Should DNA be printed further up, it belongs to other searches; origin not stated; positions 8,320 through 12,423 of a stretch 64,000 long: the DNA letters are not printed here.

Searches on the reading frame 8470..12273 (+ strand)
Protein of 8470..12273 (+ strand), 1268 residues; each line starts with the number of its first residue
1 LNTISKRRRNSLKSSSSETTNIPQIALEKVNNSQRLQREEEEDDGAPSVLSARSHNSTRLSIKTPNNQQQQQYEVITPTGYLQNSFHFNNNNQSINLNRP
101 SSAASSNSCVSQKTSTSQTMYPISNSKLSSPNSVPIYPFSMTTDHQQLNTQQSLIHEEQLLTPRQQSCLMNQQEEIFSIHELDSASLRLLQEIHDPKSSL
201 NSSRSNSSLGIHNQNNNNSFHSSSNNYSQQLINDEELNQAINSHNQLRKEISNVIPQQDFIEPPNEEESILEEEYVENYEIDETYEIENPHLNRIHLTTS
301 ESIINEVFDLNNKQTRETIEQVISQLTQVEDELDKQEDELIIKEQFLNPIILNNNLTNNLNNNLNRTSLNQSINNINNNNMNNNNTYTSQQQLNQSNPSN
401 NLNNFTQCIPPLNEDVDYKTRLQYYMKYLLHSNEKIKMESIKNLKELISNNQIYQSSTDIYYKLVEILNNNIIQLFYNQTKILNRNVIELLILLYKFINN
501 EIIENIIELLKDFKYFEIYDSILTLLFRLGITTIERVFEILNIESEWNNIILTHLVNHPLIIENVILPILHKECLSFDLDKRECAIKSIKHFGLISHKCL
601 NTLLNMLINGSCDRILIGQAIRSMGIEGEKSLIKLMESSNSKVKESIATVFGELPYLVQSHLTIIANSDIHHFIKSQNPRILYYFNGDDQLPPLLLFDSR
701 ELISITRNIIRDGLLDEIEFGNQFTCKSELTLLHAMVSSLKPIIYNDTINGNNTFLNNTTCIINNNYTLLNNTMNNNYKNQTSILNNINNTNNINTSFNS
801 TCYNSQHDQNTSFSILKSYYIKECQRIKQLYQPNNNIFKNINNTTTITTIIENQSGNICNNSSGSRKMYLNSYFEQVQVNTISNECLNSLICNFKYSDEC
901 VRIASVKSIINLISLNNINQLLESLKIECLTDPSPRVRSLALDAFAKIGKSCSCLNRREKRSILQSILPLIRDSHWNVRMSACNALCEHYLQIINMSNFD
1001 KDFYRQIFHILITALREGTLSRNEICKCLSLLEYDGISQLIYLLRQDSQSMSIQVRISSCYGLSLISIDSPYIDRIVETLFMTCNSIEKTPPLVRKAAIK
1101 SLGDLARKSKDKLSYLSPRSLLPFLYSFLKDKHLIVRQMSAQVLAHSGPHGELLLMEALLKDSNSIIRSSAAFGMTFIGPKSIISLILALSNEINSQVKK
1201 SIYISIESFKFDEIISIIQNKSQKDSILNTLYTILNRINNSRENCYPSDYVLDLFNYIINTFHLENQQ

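Call 32: search_protein_families(library=pfam, proteins=[window:8470-12273:+], max_evalue=0.001)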
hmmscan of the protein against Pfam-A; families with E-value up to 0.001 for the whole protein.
window:8470-12273:+ (1268 aa): 4 families
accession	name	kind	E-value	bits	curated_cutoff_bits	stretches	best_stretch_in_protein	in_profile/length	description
PF02985.28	HEAT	-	2.4e-23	80.4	23.5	0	963-988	1-26/31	HEAT repeat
PF13646.12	HEAT_2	-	1.5e-17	64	27.7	2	1088-1173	10-85/88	HEAT repeats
PF13513.12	HEAT_EZ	-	2.8e-11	44.1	27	0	1092-1145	1-53/55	HEAT-like repeat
PF21581.3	SCD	-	0.00037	21.2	27.5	0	421-455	31-65/75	Stromalin conservative domain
